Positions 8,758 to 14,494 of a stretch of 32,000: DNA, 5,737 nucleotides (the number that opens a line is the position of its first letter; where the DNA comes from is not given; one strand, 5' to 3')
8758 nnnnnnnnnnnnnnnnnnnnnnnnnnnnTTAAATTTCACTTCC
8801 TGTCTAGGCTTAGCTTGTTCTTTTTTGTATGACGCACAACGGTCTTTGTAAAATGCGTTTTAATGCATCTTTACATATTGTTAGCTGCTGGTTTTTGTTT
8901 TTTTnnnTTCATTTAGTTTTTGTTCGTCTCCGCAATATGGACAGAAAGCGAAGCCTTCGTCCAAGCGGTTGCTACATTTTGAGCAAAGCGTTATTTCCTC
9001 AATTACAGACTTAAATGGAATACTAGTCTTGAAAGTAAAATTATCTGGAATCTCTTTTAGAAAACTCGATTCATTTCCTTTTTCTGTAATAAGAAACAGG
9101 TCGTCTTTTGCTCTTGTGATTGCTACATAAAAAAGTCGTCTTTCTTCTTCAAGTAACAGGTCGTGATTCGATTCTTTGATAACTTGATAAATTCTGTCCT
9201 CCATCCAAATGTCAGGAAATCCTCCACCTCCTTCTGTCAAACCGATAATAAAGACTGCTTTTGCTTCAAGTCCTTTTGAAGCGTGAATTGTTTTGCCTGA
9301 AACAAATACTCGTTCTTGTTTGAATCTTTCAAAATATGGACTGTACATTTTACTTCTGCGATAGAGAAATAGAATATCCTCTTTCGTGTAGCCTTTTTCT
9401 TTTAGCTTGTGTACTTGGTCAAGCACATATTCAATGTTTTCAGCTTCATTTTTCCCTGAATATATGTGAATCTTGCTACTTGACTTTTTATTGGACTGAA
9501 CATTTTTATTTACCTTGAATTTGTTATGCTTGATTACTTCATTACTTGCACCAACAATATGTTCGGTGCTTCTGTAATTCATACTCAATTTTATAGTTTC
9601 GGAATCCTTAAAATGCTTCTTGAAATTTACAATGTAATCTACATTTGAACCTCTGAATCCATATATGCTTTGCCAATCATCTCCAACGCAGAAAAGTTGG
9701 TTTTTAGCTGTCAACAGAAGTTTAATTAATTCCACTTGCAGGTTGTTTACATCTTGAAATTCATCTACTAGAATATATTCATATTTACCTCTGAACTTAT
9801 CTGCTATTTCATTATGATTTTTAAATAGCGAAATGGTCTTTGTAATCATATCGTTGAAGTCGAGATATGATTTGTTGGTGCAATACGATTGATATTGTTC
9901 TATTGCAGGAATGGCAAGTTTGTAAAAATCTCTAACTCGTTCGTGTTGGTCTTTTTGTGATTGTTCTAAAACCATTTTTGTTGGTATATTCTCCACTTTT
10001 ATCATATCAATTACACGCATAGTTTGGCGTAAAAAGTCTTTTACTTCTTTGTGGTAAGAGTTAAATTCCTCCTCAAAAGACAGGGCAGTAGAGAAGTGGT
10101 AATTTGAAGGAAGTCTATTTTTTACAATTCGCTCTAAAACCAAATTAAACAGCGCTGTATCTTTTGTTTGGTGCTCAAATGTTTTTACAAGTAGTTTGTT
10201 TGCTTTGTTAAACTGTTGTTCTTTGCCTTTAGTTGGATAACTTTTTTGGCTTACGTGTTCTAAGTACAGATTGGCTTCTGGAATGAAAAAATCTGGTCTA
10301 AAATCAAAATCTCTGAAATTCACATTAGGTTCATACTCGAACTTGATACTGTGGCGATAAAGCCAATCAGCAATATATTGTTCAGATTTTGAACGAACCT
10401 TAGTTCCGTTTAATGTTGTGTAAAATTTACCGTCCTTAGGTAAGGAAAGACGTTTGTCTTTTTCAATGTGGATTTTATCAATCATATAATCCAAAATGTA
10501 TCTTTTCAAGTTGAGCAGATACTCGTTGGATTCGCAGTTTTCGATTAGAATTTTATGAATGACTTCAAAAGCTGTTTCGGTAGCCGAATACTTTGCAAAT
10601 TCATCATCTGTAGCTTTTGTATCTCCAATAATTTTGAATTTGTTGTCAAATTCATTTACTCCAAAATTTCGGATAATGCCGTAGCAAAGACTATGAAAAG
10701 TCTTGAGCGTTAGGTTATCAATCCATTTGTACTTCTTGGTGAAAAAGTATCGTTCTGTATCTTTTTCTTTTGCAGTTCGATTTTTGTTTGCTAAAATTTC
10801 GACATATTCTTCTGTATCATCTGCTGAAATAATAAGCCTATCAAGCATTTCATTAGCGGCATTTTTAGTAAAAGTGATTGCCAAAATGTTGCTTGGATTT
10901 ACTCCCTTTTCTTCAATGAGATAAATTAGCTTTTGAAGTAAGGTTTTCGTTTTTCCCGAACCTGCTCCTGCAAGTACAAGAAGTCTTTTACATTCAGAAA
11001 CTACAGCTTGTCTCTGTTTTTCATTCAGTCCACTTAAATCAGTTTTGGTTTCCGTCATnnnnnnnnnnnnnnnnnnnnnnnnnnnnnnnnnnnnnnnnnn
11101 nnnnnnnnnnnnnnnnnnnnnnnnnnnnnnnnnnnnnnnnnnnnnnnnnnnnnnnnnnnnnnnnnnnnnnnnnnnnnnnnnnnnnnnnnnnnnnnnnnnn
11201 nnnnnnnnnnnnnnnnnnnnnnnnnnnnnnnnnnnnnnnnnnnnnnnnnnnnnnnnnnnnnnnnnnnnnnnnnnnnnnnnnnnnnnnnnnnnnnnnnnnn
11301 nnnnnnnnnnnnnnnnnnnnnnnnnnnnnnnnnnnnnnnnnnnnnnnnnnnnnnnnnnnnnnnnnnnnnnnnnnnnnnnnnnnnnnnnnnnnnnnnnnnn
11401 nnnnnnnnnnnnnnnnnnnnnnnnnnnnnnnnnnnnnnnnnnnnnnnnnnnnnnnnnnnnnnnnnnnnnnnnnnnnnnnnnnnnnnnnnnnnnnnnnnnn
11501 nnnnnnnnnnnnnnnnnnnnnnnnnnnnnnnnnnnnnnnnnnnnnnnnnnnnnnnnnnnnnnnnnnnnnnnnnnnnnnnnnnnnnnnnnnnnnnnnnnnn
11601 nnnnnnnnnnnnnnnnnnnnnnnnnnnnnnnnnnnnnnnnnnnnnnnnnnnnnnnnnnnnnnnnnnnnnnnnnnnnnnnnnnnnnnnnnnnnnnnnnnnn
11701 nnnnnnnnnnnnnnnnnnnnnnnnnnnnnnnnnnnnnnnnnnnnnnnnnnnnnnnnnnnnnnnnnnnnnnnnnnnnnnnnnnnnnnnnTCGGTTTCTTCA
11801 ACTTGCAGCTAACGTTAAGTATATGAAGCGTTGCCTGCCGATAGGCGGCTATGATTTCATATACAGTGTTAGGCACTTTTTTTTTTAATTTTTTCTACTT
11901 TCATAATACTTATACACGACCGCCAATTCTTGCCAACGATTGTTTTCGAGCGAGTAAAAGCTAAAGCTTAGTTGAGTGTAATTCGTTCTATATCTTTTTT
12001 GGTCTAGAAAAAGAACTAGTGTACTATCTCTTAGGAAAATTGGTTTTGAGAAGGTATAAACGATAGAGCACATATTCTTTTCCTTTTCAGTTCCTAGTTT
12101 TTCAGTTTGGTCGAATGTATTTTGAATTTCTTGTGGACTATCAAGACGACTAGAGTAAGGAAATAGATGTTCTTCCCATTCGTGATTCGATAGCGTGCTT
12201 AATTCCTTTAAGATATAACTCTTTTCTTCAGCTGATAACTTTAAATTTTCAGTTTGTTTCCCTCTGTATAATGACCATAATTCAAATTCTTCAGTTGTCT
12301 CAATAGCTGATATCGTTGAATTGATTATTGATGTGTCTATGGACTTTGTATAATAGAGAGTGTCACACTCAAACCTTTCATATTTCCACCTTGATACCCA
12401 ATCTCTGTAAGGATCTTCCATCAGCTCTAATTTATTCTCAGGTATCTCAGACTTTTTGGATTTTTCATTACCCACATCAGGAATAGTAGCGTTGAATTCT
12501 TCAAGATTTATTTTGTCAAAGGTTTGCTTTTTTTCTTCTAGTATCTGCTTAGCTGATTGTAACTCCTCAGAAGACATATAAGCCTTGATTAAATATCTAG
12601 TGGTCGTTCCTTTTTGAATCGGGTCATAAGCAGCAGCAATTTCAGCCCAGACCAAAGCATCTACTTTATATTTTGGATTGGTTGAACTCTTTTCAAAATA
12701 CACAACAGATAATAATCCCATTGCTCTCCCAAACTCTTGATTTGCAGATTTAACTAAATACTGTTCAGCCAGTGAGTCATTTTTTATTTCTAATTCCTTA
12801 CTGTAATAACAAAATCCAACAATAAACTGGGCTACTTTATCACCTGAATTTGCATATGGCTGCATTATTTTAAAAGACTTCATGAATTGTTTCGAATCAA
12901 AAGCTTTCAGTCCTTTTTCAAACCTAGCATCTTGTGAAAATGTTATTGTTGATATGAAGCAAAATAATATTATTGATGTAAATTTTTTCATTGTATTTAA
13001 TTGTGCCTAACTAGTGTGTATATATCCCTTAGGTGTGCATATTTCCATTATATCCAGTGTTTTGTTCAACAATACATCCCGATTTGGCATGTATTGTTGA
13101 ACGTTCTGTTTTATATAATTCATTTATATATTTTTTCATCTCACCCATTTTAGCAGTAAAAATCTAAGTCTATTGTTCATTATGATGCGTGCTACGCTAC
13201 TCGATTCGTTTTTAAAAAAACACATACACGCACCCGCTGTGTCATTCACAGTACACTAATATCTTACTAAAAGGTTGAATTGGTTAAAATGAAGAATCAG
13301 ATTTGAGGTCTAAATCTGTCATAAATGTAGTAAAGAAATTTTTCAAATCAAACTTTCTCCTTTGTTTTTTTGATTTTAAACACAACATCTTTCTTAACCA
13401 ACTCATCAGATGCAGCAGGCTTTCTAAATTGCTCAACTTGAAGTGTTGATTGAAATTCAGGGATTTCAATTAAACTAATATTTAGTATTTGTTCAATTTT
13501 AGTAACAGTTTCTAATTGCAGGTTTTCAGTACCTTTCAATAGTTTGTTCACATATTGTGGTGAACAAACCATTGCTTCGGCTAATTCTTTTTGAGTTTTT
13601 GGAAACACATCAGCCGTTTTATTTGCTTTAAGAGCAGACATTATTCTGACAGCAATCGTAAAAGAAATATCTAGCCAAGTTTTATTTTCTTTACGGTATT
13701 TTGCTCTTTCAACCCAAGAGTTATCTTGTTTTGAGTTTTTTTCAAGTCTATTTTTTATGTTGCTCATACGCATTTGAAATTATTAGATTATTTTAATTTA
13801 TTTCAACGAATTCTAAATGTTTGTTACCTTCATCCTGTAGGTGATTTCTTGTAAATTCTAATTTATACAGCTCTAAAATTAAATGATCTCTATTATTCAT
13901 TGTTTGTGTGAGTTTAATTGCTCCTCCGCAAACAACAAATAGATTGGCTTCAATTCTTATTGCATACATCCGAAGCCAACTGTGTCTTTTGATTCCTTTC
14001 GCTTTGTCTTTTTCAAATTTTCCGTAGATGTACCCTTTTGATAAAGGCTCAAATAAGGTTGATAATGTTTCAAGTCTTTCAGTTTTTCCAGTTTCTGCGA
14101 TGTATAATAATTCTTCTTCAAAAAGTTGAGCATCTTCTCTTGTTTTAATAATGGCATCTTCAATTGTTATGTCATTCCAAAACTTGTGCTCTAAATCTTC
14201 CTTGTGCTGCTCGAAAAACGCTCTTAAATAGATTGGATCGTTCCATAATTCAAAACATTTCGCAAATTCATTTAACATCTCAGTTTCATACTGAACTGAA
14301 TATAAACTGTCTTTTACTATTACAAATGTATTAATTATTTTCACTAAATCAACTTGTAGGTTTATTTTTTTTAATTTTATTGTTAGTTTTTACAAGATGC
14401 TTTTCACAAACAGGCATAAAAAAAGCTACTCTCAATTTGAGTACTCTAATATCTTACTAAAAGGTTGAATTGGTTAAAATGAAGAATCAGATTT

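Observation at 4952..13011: Integron-like cassette array without an integrase: four consecutive gene units, each bracketed by its own perfect GTT.../...AAC inverted repeat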

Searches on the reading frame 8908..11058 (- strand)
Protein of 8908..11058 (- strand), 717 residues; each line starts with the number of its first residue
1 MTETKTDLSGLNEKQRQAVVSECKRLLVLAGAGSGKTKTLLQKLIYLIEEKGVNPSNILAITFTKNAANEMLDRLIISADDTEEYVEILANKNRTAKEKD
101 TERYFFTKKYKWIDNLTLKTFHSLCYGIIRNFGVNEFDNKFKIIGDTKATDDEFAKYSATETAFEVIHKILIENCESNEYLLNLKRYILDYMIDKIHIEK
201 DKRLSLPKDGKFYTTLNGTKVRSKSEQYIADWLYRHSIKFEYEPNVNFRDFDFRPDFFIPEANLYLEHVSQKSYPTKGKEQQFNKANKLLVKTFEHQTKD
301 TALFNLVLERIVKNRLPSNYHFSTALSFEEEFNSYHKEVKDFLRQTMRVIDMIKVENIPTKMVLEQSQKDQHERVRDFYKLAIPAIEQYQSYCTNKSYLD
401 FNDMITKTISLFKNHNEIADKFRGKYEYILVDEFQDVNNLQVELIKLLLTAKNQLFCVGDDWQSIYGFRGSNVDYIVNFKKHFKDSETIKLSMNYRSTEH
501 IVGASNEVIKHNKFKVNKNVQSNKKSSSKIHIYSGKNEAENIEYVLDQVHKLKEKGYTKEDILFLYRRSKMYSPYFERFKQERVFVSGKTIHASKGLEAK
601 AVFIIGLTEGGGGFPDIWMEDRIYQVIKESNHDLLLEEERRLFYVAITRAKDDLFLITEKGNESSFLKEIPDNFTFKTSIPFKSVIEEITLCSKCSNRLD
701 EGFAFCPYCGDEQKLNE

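Call 8: search_protein_families(library=pfam, proteins=[window:8908-11058:-], max_evalue=0.01)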
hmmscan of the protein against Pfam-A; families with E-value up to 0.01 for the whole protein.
window:8908-11058:- (717 aa): 13 families
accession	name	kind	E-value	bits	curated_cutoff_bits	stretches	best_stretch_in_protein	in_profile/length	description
PF00580.27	UvrD-helicase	-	2.9e-64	217.8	23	1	11-484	1-271/271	UvrD/REP helicase N-terminal domain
PF13361.12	UvrD_C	-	9.4e-28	98.1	25.6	2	582-659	285-348/350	UvrD-like helicase C-terminal domain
PF13245.12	AAA_19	-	1e-20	74.7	25.1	2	15-92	1-78/134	AAA domain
PF13538.12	UvrD_C_2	-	6.3e-09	36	27.4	1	637-657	32-52/52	UvrD-like helicase C-terminal domain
PF13604.12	AAA_30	-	8.7e-08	32.6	27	1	11-90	2-81/191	AAA domain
PF01443.25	Viral_helicase1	-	1.8e-07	31.6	21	0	627-658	197-228/228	Viral superfamily 1 RNA helicase core domain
PF13087.12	AAA_12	-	1.6e-06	28.3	27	1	489-659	18-193/195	AAA domain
PF13240.11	Zn_Ribbon_1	-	0.0004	20.5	25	1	692-710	2-20/23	zinc-ribbon domain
PF17032.10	Zn_ribbon_15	-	0.00067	20.9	28.9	1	684-710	51-73/73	zinc-ribbon family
PF24460.1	DUF7575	-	0.00068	19.4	28.5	1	688-712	2-26/28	Domain of unknown function (DUF7575)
PF12773.13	DZR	-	0.003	18.1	27.3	1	691-710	26-45/45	Double zinc ribbon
PF13173.12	AAA_14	-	0.0071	16.8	27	0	394-454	30-92/129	AAA domain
PF00270.35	DEAD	-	0.0071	16.5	26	0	15-98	4-89/167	DEAD/DEAH box helicase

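Call 22: find_encoding_contigs(protein=window:8908-11058:-, flank=10000, max_places=10)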
Protein window:8908-11058:- (717 aa): 20 contigs read that carry it; 10 places shown.
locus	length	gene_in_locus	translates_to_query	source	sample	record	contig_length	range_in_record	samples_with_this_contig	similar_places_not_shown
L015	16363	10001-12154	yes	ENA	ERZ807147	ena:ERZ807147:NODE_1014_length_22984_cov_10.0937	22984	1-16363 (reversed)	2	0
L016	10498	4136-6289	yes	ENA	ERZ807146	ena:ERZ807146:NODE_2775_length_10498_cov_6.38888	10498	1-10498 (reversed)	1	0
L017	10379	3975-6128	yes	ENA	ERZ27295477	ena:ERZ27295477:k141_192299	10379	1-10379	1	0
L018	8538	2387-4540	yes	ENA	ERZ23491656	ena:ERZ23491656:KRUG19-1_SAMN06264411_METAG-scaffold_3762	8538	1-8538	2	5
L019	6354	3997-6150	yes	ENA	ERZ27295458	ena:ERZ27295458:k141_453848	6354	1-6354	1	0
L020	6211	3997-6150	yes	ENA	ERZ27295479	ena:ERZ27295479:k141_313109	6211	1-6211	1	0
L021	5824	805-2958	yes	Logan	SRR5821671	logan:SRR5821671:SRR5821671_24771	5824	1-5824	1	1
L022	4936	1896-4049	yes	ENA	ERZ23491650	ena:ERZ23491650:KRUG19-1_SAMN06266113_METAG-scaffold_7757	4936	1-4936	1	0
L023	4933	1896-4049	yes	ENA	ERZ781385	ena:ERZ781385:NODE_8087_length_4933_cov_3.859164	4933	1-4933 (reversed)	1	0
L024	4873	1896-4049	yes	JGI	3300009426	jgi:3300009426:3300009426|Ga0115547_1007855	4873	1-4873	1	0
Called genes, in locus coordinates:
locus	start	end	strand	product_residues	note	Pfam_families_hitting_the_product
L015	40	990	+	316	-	PF14226:DIOX_N, PF03171:2OG-FeII_Oxy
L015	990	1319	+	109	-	PF05046:Img2 (weak), PF01253:SUI1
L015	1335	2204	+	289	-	PF01048:PNP_UDP_1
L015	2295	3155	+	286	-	PF09084:NMT1, PF12974:Phosphonate-bd (faint), PF22384:PBP2_Ca3427_like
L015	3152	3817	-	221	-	PF03167:UDG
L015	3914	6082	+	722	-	PF00488:MutS_V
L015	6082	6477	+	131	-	PF04134:DCC1-like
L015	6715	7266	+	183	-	-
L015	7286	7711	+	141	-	PF01381:HTH_3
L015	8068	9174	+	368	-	-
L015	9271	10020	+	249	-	-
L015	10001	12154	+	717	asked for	PF00580:UvrD-helicase, PF13245:AAA_19, PF13604:AAA_30 (faint), PF01443:Viral_helicase1 (faint), PF13087:AAA_12 (faint), PF13245:AAA_19, PF13361:UvrD_C, PF13538:UvrD_C_2 (faint)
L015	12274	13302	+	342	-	-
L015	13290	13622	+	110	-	PF14213:DUF4325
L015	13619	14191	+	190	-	-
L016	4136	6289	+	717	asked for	PF00580:UvrD-helicase, PF13245:AAA_19, PF13604:AAA_30 (faint), PF01443:Viral_helicase1 (faint), PF13087:AAA_12 (faint), PF13245:AAA_19, PF13361:UvrD_C, PF13538:UvrD_C_2 (faint)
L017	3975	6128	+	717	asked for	PF00580:UvrD-helicase, PF13245:AAA_19, PF13604:AAA_30 (faint), PF01443:Viral_helicase1 (faint), PF13087:AAA_12 (faint), PF13245:AAA_19, PF13361:UvrD_C, PF13538:UvrD_C_2 (faint)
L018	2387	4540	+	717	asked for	PF00580:UvrD-helicase, PF13245:AAA_19, PF13604:AAA_30 (faint), PF01443:Viral_helicase1 (faint), PF13087:AAA_12 (faint), PF13245:AAA_19, PF13361:UvrD_C, PF13538:UvrD_C_2 (faint)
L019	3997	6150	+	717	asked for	PF00580:UvrD-helicase, PF13245:AAA_19, PF13604:AAA_30 (faint), PF01443:Viral_helicase1 (faint), PF13087:AAA_12 (faint), PF13245:AAA_19, PF13361:UvrD_C, PF13538:UvrD_C_2 (faint)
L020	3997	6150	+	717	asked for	PF00580:UvrD-helicase, PF13245:AAA_19, PF13604:AAA_30 (faint), PF01443:Viral_helicase1 (faint), PF13087:AAA_12 (faint), PF13245:AAA_19, PF13361:UvrD_C, PF13538:UvrD_C_2 (faint)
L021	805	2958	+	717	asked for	PF00580:UvrD-helicase, PF13245:AAA_19, PF13604:AAA_30 (faint), PF01443:Viral_helicase1 (faint), PF13087:AAA_12 (faint), PF13245:AAA_19, PF13361:UvrD_C, PF13538:UvrD_C_2 (faint)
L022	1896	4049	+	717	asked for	PF00580:UvrD-helicase, PF13245:AAA_19, PF13604:AAA_30 (faint), PF01443:Viral_helicase1 (faint), PF13087:AAA_12 (faint), PF13245:AAA_19, PF13361:UvrD_C, PF13538:UvrD_C_2 (faint)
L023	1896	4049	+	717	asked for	PF00580:UvrD-helicase, PF13245:AAA_19, PF13604:AAA_30 (faint), PF01443:Viral_helicase1 (faint), PF13087:AAA_12 (faint), PF13245:AAA_19, PF13361:UvrD_C, PF13538:UvrD_C_2 (faint)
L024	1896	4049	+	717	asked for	PF00580:UvrD-helicase, PF13245:AAA_19, PF13604:AAA_30 (faint), PF01443:Viral_helicase1 (faint), PF13087:AAA_12 (faint), PF13245:AAA_19, PF13361:UvrD_C, PF13538:UvrD_C_2 (faint)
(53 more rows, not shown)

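Call 25: search_protein_families(library=padloc, proteins=[window:8908-11058:-], max_evalue=0.01)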
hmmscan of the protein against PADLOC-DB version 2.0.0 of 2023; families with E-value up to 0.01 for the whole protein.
window:8908-11058:- (717 aa): 53 families (the best 25 are shown)
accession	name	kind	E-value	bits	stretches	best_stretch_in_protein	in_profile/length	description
PDLC03802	RTasHel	-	2.7e-67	226.1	3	374-570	141-325/675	DRT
PDLC00117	GajB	-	2.7e-64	215.7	3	366-583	159-374/604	UrvD helicase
PDLC00114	GajB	-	6e-64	214.7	3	344-584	140-376/635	UrvD helicase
PDLC00132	GajB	-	5.9e-60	201.6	3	336-559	135-343/625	UrvD helicase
PDLC00107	GajB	-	6.4e-48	161.7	3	380-583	170-370/587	UrvD helicase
PDLC00103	GajB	-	1.8e-45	154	3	335-569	128-356/612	UrvD helicase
PDLC00130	GajB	-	1.1e-42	144.1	3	387-512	167-293/589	UrvD helicase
PDLC00127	GajB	-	3.5e-41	139.4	3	348-562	127-340/594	UrvD helicase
PDLC00119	GajB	-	8.6e-39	131.9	3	331-542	127-330/565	UrvD helicase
PDLC00110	GajB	-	3.3e-34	116.5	3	398-547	243-400/725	UrvD helicase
PDLC00123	GajB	-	2.2e-32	110.4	3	346-577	98-323/540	UrvD helicase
PDLC00112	GajB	-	9.3e-32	108.4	3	377-538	161-322/581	UrvD helicase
PDLC00134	GajB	-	1.7e-31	107.8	2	313-570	110-360/431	UrvD helicase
PDLC00129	GajB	-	2.3e-31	107.1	3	377-539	176-331/594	UrvD helicase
PDLC00122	GajB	-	1.1e-30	105.1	3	404-524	141-262/502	UrvD helicase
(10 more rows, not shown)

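Call 26: search_protein_families(library=ncbifam, proteins=[window:8908-11058:-], max_evalue=0.01)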
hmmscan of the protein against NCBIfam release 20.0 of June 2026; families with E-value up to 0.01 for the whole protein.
window:8908-11058:- (717 aa): 15 families
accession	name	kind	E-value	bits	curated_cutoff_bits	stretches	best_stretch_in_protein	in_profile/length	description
TIGR01073.1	pcrA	equivalog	1.1e-90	305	911.2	3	366-568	150-353/725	DNA helicase PcrA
NF008743.0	PRK11773.1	equivalog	5.7e-79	266.3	965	3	345-568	141-356/720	DNA helicase II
NF008276.0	PRK11054.1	equivalog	2.1e-76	257.9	543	2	336-672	346-675/684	DNA helicase IV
TIGR01075.1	uvrD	equivalog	7.9e-76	255.8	1144.45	3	365-568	155-351/715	DNA helicase II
TIGR01074.1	rep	equivalog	1.3e-70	238.5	951.45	3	335-578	123-359/668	DNA helicase Rep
NF008172.0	PRK10919.1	equivalog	1.9e-49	168.5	1168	3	337-579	126-361/673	DNA helicase Rep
TIGR02785.1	addA_Gpos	equivalog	6.7e-45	153.4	707.65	3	267-511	231-482/1234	helicase-exonuclease AddAB subunit AddA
TIGR02784.1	addA_alphas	equivalog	5.5e-39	134.3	860.75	3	317-516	275-500/1138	double-strand break repair helicase AddA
TIGR00609.1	recB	equivalog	1.2e-37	129.6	696.05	3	333-550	272-501/1175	exodeoxyribonuclease V subunit beta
NF010485.0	PRK13909.1-2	equivalog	4.2e-31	108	650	3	374-566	277-478/909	RecB-like helicase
NF010487.0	PRK13909.1-4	equivalog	1.7e-29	102.7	759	2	328-566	234-482/924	RecB-like helicase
NF041464.1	HelD_BACSU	equivalog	1.4e-18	66.2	419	1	341-673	466-777/779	RNA polymerase recycling motor HelD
NF010486.0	PRK13909.1-3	equivalog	2.8e-14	52.1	1109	2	392-564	295-475/921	RecB-like helicase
NF008128.0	PRK10876.1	equivalog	7.5e-13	47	1697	1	394-512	344-464/1181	exodeoxyribonuclease V subunit beta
NF041254.1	motor_HelR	exception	1.6e-06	26.7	750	1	396-516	489-606/706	RNA polymerase recycling motor ATPase HelR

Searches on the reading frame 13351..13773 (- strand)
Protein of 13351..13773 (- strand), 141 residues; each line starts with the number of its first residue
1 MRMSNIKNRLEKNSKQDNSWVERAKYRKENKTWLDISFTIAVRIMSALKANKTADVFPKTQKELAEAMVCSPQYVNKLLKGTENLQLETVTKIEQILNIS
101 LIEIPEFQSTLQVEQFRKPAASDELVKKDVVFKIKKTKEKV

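Call 8: search_protein_families(library=pfam, proteins=[window:13351-13773:-], max_evalue=0.01)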
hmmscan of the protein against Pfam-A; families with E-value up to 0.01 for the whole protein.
window:13351-13773:- (141 aa): 3 families
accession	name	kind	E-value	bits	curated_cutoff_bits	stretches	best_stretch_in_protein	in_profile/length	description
PF01381.28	HTH_3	-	2.7e-09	37.4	23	1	60-103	11-54/55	Helix-turn-helix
PF13443.12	HTH_26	-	0.00021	21.9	22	1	60-107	12-60/63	Cro/C1-type HTH DNA-binding domain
PF15943.11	YdaS_toxin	-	0.006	16.8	30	0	61-98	11-48/65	Bacterial toxin YdaS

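Call 25: search_protein_families(library=padloc, proteins=[window:13351-13773:-], max_evalue=0.01)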
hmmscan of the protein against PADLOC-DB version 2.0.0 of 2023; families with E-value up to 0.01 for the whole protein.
window:13351-13773:- (141 aa): 8 families
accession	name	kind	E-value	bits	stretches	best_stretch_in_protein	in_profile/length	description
PDLC04760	PDC-M64C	-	5e-14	50.5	1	26-108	13-89/93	-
PDLC04757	PDC-M64B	-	7e-09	33.7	1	33-133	23-116/128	-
PDLC04758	PDC-M64B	-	2.8e-08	32.2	1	18-112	10-97/123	-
PDLC04775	PDC-M69A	-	3.7e-07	28.6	1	59-104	21-66/113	-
PDLC04761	PDC-M64C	-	6.2e-07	27.9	1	37-106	31-94/100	-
PDLC04762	PDC-M64C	-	1.8e-06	26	1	23-106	11-88/97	-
PDLC04759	PDC-M64B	-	2.6e-05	22.3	1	59-106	40-87/135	-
PDLC02926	HTH_VI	-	8.9e-05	20.7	1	60-112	16-68/92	-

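Call 26: search_protein_families(library=ncbifam, proteins=[window:13351-13773:-], max_evalue=0.01)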
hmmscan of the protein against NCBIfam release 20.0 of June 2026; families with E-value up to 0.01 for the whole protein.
window:13351-13773:- (141 aa): 2 families
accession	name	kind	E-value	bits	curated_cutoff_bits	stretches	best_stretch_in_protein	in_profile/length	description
TIGR03070.1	couple_hipB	subfamily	0.001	19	71.65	1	60-101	17-58/58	type II toxin-antitoxin system Y4mF family antitoxin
TIGR00270.2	TIGR00270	equivalog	0.0026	17.6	110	1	60-109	90-139/159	multiprotein bridging factor aMBF1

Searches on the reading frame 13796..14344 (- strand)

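Call 9: search_protein_families(library=pfam, proteins=[window:13796-14344:-], max_evalue=0.01)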
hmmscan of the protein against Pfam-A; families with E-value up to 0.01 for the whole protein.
window:13796-14344:- (183 aa): 0 families

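Call 25: search_protein_families(library=padloc, proteins=[window:13796-14344:-], max_evalue=0.01)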
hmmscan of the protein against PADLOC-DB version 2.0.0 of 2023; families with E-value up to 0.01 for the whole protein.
window:13796-14344:- (183 aa): 1 family
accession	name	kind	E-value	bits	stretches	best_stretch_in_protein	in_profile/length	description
PDLC04756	PDC-M64B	-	0.00016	19.9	1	121-166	85-130/160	-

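Call 26: search_protein_families(library=ncbifam, proteins=[window:13796-14344:-], max_evalue=0.01)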
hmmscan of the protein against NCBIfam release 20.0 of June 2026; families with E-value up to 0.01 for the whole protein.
window:13796-14344:- (183 aa): 0 families
